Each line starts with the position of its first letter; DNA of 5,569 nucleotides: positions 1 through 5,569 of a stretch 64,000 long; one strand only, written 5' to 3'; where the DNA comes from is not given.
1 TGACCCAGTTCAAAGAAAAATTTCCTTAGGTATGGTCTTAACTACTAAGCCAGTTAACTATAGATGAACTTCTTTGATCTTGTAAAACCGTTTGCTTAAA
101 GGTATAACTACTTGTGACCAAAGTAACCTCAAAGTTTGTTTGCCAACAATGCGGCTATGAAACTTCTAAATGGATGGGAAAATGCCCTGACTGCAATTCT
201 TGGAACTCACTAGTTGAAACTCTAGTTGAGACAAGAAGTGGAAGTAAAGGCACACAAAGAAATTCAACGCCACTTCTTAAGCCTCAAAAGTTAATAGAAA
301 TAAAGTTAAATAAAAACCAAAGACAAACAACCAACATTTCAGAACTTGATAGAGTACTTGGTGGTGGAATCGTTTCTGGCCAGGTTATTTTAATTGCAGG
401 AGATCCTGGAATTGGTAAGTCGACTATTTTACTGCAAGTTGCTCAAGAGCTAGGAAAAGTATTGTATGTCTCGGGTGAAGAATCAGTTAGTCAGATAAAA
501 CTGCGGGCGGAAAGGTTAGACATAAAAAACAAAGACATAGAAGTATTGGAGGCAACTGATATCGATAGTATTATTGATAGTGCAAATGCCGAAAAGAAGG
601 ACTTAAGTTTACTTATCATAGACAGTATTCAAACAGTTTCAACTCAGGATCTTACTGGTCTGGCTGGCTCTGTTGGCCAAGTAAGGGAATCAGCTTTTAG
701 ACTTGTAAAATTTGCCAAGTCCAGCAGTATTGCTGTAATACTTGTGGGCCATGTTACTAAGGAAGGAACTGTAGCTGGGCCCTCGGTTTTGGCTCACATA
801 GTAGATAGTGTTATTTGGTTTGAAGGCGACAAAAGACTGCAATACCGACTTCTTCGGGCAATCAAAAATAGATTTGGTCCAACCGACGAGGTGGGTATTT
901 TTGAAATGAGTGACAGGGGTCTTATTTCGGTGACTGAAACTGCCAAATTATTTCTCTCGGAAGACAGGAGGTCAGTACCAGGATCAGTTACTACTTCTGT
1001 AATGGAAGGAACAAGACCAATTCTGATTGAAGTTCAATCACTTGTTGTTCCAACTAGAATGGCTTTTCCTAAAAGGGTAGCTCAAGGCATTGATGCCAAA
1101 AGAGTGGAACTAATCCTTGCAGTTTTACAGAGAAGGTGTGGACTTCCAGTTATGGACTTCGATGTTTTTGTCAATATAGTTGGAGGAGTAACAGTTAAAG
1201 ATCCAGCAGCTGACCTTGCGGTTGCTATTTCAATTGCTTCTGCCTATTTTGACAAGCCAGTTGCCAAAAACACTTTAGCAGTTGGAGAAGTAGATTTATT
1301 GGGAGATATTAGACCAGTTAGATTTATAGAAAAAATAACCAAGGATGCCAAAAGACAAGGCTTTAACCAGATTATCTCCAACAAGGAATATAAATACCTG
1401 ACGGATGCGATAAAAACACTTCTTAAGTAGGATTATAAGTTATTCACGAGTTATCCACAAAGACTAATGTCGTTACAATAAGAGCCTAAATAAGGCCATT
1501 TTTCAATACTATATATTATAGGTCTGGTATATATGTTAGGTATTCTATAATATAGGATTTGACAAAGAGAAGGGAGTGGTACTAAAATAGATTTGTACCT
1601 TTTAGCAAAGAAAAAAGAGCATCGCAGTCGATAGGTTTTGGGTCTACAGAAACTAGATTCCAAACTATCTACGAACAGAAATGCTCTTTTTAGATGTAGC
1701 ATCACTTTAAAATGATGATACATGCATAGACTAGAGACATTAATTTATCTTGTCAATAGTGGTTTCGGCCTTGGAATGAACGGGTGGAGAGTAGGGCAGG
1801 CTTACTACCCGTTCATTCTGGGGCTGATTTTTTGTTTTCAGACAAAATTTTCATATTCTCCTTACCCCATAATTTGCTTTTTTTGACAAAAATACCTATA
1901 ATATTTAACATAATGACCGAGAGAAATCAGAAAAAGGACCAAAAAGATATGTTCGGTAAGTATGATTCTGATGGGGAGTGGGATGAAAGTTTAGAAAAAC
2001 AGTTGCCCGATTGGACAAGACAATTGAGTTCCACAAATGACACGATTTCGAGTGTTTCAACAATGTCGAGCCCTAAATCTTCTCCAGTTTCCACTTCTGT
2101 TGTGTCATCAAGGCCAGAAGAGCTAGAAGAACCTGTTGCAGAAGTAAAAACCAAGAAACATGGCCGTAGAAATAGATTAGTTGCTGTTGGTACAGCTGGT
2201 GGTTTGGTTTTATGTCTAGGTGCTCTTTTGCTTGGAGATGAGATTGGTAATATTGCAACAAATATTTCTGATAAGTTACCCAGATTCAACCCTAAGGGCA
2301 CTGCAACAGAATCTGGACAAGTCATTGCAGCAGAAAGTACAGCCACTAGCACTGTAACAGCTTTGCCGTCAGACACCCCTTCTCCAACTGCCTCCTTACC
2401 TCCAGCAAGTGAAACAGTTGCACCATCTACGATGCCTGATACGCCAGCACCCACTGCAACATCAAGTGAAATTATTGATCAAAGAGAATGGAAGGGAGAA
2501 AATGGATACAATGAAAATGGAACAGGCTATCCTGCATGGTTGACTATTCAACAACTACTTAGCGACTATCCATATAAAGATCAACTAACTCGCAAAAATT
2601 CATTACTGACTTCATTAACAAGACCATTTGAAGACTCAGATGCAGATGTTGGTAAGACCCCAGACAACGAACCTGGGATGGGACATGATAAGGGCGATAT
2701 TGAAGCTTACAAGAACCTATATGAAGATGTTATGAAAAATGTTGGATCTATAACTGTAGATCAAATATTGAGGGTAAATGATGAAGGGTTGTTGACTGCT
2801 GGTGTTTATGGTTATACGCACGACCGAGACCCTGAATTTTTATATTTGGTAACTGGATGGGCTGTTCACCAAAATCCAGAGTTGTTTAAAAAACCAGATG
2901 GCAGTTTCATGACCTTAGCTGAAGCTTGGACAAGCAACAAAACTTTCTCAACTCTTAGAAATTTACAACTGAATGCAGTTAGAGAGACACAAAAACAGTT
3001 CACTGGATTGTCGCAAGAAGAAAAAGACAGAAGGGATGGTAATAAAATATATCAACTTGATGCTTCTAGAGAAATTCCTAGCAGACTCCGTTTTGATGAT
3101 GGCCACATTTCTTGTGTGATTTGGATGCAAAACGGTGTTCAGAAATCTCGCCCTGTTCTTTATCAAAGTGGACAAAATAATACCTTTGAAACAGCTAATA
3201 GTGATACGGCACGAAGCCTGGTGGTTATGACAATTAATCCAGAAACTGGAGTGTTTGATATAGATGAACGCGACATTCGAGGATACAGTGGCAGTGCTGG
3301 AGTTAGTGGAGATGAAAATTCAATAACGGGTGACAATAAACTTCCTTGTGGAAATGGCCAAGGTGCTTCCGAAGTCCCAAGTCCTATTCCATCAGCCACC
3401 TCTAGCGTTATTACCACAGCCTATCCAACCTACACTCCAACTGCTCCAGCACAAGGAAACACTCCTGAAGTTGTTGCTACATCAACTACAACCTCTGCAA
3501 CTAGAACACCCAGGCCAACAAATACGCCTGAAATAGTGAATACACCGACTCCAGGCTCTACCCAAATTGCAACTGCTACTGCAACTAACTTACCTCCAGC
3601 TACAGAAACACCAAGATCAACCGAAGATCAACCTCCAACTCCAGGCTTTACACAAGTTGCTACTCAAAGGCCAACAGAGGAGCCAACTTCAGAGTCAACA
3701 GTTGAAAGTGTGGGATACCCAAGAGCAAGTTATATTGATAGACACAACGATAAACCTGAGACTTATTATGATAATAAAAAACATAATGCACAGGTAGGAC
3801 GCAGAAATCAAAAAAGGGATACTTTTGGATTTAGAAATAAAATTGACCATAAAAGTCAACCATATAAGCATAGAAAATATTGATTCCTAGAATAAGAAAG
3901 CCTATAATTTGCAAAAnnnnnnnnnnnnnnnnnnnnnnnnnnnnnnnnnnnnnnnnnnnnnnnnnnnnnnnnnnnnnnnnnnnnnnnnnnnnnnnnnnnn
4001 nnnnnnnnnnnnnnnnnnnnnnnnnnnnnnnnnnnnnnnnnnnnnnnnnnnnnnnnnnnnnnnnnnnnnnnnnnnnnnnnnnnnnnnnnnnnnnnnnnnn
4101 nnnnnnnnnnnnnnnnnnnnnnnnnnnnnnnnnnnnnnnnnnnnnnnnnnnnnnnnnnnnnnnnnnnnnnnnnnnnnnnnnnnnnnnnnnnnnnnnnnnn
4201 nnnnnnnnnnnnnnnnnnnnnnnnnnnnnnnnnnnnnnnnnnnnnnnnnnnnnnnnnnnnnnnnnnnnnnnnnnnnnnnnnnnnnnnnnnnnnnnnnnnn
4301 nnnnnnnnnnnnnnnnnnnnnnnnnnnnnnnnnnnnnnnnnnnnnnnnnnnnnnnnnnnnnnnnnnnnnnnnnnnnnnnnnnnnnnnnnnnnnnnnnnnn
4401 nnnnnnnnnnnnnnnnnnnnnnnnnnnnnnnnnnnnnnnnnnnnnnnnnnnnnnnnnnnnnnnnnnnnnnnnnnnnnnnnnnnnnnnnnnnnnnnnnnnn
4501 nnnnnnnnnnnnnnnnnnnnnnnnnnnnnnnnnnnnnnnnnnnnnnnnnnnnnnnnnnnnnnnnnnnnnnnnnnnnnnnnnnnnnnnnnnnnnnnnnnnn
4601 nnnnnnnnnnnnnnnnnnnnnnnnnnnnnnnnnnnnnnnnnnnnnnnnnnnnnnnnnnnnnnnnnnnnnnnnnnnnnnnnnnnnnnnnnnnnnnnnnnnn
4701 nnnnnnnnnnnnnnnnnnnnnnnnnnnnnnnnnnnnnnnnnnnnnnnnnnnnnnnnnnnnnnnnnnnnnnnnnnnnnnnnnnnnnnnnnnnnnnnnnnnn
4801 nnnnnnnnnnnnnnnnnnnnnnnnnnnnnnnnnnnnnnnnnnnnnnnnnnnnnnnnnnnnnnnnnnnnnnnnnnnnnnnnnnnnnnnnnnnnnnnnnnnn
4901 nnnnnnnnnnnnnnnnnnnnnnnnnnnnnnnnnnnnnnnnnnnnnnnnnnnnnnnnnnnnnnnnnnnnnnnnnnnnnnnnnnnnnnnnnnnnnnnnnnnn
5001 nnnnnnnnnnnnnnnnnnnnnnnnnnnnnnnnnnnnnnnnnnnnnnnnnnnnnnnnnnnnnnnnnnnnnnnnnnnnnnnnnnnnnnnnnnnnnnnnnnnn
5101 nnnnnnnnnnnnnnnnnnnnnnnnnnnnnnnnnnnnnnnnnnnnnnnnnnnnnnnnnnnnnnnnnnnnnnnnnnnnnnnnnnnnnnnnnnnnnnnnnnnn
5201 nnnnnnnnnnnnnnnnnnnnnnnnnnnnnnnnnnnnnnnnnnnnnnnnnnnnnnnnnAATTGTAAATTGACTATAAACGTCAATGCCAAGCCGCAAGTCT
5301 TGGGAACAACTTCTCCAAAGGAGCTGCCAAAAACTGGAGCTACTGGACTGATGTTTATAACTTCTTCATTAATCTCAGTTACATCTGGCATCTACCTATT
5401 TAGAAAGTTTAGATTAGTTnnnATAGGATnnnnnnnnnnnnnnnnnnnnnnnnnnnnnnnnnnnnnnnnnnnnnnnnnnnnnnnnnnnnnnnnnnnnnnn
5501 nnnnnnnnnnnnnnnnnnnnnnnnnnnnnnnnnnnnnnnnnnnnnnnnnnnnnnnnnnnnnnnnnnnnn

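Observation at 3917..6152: Sortase plus LPXTG-anchored PKD/Thr-Pro-linker surface protein within a four-gene surface island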

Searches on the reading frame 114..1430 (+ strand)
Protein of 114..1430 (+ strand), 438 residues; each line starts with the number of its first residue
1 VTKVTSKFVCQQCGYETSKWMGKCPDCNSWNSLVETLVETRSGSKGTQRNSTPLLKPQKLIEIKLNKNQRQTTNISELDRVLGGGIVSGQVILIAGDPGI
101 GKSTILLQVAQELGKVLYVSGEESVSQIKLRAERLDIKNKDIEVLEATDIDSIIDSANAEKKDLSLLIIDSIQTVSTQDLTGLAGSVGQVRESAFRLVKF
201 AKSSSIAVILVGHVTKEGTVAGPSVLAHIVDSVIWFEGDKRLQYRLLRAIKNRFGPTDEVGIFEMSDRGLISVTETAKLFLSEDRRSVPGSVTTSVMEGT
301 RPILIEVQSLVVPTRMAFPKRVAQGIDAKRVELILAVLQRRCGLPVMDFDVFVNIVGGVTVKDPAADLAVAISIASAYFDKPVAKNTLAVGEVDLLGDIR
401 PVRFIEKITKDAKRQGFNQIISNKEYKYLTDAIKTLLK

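Call 3: search_protein_families(library=pfam, proteins=[window:114-1430:+], max_evalue=0.01)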
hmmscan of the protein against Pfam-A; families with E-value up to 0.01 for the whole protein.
window:114-1430:+ (438 aa): 23 families
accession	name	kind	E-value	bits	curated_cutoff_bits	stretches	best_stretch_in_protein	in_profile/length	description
PF06745.19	ATPase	-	3.9e-16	59.6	26.6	2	73-144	3-79/231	KaiC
PF18073.7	Zn_ribbon_LapB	-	4.1e-14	52.4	25.7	1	8-35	1-28/28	Rubredoxin metal binding domain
PF13481.12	AAA_25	-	5e-13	49.6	27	1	71-218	15-194/195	AAA domain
PF13541.12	ChlI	-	4.9e-09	36.6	27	1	350-422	44-117/121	Subunit ChlI of Mg-chelatase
PF03796.21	DnaB_C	-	3.5e-08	33.6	27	1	73-139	4-76/255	DnaB-like helicase C terminal domain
PF13479.12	AAA_24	-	4.2e-07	30.4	27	1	89-175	2-76/195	AAA domain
PF05362.19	Lon_C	-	1.4e-06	28.4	21.1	1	349-426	94-172/205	Lon protease (S16) C-terminal proteolytic domain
PF13401.12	AAA_22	-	2.6e-05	25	27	1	90-213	6-123/130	AAA domain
PF00004.35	AAA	-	4.5e-05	24.3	21.2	1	92-183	1-74/131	ATPase family associated with various cellular activities (AAA)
PF13173.12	AAA_14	-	7.2e-05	23.2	27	1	90-176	3-75/129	AAA domain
PF13191.12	AAA_16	-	0.00011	23.2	32.6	1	75-124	9-63/167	AAA ATPase domain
PF09848.15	SLFN-g3_helicase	-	0.00025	20.9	24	1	90-177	2-93/354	Schlafen group 3, DNA/RNA helicase domain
PF00493.29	MCM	-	0.00041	20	23.3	1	92-127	60-94/224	MCM P-loop domain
PF08423.17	Rad51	-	0.00056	19.7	22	1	72-220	9-181/244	Rad51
PF06068.19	TIP49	-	0.00065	19.4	23.8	1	86-116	47-77/347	TIP49 P-loop domain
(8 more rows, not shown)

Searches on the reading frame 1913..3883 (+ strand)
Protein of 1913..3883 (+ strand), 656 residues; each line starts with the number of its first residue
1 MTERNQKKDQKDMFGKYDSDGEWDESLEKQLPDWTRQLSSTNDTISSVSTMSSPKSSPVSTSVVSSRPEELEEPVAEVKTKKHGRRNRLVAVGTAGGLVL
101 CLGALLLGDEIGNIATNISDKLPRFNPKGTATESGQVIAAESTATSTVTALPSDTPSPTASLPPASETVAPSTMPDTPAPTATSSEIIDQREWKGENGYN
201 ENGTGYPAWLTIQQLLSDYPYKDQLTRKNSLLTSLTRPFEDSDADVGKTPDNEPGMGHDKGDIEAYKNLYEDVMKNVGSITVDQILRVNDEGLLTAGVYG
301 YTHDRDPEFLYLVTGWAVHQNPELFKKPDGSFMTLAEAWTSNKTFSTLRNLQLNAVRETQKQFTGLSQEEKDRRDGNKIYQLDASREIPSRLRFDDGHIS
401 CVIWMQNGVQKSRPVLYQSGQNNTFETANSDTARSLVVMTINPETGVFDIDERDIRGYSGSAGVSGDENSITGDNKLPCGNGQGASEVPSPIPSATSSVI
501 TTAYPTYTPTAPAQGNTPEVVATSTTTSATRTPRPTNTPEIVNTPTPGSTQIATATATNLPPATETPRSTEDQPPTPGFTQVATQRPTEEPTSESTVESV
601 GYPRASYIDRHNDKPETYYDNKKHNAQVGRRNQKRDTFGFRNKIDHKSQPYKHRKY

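Call 3: search_protein_families(library=pfam, proteins=[window:1913-3883:+], max_evalue=0.01)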
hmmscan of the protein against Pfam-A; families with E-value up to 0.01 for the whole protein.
window:1913-3883:+ (656 aa): 0 families

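Call 4: search_protein_families(library=ncbifam, proteins=[window:1913-3883:+], max_evalue=0.01)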
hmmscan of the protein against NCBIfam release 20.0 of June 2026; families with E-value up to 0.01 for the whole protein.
window:1913-3883:+ (656 aa): 0 families

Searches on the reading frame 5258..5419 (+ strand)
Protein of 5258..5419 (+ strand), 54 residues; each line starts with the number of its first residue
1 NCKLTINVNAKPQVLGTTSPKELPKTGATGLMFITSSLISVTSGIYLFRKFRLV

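Call 21: search_protein_families(library=ncbifam, proteins=[window:5258-5419:+], max_evalue=10)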
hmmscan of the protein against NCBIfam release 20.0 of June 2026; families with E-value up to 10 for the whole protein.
seq(54 aa): 2 families
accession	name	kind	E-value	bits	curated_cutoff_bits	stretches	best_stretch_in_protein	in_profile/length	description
TIGR01167.1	LPXTG_anchor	domain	0.0012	19.4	15.9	1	22-52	1-32/34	LPXTG cell wall anchor domain-containing protein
NF033902.0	iso_D2_wall_anc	subfamily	0.027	13.2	95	1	15-48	499-536/540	SpaH/EbpB family LPXTG-anchored major pilin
